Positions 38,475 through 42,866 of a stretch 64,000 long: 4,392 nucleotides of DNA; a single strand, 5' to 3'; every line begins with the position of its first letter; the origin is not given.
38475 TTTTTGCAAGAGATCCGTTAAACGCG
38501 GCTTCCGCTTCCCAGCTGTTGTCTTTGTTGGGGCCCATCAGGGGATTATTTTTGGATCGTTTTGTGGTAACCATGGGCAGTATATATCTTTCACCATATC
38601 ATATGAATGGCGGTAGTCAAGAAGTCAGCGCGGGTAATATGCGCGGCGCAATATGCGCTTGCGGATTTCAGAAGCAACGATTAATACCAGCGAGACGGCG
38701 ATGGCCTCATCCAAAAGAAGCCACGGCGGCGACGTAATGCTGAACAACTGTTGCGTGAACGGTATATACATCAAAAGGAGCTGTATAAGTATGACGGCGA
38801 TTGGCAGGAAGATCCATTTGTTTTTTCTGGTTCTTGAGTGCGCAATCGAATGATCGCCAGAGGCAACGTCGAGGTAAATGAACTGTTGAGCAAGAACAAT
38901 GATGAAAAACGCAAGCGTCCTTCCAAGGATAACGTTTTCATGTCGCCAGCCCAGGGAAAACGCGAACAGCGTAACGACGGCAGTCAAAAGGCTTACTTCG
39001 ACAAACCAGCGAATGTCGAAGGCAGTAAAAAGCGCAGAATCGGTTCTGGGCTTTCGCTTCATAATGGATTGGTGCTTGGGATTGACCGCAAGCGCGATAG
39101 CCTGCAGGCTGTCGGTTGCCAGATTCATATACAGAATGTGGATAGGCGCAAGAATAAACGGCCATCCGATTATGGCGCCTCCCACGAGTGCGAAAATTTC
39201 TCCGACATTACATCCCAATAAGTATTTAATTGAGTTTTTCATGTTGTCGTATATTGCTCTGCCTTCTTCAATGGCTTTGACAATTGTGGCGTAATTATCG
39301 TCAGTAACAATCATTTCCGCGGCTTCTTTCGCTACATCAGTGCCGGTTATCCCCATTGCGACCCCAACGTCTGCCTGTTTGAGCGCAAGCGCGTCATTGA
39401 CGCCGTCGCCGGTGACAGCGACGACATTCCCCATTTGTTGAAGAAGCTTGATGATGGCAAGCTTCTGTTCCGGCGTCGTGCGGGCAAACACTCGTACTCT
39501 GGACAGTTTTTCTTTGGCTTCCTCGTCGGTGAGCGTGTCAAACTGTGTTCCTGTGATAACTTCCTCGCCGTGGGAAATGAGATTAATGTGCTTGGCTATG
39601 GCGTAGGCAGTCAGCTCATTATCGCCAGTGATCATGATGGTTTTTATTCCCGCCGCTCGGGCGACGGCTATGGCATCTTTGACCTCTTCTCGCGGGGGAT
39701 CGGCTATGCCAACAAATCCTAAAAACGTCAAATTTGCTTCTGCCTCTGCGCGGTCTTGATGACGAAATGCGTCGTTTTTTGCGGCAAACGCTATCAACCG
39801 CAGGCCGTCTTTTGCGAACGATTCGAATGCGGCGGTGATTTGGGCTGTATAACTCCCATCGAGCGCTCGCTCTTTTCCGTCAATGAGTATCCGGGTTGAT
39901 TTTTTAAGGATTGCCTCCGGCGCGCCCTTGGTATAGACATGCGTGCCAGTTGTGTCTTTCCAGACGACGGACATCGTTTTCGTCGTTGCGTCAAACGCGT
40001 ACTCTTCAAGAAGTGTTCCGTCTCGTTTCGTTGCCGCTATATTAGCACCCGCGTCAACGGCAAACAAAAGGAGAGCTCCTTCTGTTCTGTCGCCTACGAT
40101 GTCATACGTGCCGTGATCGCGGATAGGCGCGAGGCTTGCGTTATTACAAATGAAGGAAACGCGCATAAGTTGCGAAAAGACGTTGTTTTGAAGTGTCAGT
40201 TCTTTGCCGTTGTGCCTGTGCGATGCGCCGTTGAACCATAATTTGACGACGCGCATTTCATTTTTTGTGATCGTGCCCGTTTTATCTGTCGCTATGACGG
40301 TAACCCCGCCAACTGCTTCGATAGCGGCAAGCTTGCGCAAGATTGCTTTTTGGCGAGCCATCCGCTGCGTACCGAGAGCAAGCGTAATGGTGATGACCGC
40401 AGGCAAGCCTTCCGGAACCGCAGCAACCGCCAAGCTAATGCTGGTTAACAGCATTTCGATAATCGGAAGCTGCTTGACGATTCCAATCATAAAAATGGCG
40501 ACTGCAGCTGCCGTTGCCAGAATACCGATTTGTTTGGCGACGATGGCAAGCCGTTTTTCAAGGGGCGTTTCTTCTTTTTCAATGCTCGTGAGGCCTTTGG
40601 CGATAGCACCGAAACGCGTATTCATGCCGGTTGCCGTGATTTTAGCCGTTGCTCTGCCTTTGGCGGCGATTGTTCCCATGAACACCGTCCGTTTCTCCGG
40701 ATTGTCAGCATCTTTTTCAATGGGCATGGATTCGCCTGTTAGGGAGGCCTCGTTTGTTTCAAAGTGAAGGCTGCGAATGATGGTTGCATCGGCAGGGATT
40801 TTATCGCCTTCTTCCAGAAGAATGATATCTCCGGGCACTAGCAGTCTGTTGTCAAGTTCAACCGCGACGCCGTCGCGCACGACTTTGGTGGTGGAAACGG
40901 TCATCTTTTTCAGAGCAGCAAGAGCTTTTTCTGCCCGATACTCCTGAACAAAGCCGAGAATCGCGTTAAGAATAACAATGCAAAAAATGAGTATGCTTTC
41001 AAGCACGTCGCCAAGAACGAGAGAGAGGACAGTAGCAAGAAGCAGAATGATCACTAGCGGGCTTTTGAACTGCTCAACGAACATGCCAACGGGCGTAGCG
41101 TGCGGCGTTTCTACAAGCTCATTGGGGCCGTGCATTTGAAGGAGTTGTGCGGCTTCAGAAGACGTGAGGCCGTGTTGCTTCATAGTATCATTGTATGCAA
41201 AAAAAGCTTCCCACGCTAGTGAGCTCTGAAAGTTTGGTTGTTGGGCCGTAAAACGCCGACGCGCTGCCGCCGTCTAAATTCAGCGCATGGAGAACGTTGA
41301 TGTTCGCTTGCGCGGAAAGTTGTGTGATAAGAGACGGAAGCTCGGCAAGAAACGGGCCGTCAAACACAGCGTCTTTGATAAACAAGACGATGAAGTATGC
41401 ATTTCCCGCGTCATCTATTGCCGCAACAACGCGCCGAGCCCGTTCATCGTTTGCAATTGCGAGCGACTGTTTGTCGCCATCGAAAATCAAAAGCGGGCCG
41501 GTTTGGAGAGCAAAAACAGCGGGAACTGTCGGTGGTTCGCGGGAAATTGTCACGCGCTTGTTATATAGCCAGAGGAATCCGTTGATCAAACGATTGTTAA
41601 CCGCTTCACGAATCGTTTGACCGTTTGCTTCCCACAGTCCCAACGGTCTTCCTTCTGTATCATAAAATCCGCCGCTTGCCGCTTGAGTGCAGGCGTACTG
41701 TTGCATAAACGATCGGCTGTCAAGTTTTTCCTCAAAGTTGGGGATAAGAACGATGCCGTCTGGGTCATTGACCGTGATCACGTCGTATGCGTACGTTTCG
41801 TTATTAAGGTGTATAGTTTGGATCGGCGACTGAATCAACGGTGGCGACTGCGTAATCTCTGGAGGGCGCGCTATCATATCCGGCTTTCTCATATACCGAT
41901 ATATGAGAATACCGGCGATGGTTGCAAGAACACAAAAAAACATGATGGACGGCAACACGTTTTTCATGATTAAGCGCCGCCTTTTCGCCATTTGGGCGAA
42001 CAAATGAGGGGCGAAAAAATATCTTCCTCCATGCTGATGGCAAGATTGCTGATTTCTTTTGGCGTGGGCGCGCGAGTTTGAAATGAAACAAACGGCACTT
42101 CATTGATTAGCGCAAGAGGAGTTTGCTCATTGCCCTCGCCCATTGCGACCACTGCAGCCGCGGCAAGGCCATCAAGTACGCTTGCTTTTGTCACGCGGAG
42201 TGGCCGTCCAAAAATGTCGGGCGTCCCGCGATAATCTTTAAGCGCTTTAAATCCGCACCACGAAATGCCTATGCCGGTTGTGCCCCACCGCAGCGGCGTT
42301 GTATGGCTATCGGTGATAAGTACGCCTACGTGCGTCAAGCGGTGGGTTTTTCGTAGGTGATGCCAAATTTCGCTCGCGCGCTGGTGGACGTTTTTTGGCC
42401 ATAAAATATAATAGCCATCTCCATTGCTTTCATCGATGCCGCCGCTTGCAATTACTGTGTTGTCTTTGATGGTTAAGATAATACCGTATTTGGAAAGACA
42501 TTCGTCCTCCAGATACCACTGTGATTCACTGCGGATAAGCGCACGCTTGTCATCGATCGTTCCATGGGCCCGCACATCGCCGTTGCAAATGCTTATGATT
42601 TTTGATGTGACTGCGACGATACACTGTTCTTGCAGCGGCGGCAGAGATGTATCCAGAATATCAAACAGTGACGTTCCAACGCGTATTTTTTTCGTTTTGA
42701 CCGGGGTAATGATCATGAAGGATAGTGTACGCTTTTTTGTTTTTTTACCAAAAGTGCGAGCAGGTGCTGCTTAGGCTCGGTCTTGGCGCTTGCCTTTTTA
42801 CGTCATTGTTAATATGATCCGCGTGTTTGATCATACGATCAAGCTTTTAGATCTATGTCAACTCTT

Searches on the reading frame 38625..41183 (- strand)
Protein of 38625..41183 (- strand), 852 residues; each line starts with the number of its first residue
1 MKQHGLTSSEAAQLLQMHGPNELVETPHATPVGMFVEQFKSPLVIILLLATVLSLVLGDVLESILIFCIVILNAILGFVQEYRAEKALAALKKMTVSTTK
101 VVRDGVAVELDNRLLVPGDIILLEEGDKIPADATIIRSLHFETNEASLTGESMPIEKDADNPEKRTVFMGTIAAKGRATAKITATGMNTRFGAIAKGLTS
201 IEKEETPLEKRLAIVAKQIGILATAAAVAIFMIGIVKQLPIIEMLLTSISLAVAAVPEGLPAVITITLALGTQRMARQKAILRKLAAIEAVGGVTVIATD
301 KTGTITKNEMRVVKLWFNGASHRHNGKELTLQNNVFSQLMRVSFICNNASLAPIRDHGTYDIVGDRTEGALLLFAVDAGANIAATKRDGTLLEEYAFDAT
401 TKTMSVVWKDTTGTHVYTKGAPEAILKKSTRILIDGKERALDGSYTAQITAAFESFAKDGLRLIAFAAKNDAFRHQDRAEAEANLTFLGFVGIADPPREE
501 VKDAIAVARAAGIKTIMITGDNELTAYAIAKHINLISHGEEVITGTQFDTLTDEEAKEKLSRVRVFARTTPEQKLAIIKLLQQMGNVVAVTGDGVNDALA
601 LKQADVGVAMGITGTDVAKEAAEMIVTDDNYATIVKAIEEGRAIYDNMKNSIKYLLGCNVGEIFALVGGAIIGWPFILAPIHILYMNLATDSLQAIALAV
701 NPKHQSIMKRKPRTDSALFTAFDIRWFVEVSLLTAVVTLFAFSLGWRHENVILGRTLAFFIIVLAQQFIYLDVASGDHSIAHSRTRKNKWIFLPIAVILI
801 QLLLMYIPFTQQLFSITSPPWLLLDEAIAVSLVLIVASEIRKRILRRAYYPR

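Call 69: search_protein_families(library=pfam, proteins=[window:38625-41183:-], max_evalue=0.01)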
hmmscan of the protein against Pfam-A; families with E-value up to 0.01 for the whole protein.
window:38625-41183:- (852 aa): 7 families
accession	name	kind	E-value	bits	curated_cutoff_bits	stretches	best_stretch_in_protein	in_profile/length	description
PF00122.25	E1-E2_ATPase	-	6.3e-50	169.6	28.1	1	94-278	2-181/181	E1-E2 ATPase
PF00689.26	Cation_ATPase_C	-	2.6e-34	119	27.3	1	675-844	1-175/175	Cation transporting ATPase, C-terminus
PF00702.32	Hydrolase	-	1.9e-21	77.7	26.4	1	388-605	9-191/191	haloacid dehalogenase-like hydrolase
PF13246.12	Cation_ATPase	-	3.1e-18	66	21.7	1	345-432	2-91/91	Cation transport ATPase (P-type)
PF00690.31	Cation_ATPase_N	-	3.1e-14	52.8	20.4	1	3-54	18-69/69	Cation transporter/ATPase, N-terminus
PF12710.13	HAD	-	0.00013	22.9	27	1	469-601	66-188/189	haloacid dehalogenase-like hydrolase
PF08282.18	Hydrolase_3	-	0.00039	20.7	20.9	1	579-638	197-255/255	haloacid dehalogenase-like hydrolase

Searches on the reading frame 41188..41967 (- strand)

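Call 69: search_protein_families(library=pfam, proteins=[window:41188-41967:-], max_evalue=0.01)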
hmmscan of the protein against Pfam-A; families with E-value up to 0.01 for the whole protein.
window:41188-41967:- (259 aa): 1 family
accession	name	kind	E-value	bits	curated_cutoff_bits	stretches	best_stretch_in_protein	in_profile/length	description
PF09992.14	NAGPA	-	6.8e-12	46.3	25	1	96-240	6-145/169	Phosphodiester glycosidase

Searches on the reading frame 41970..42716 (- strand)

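Call 69: search_protein_families(library=pfam, proteins=[window:41970-42716:-], max_evalue=0.01)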
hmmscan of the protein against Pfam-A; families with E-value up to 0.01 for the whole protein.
window:41970-42716:- (248 aa): 1 family
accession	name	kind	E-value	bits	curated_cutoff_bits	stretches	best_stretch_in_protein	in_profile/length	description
PF01996.21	F420_ligase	-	1.7e-32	113.2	25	1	6-205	2-217/218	F420-0:Gamma-glutamyl ligase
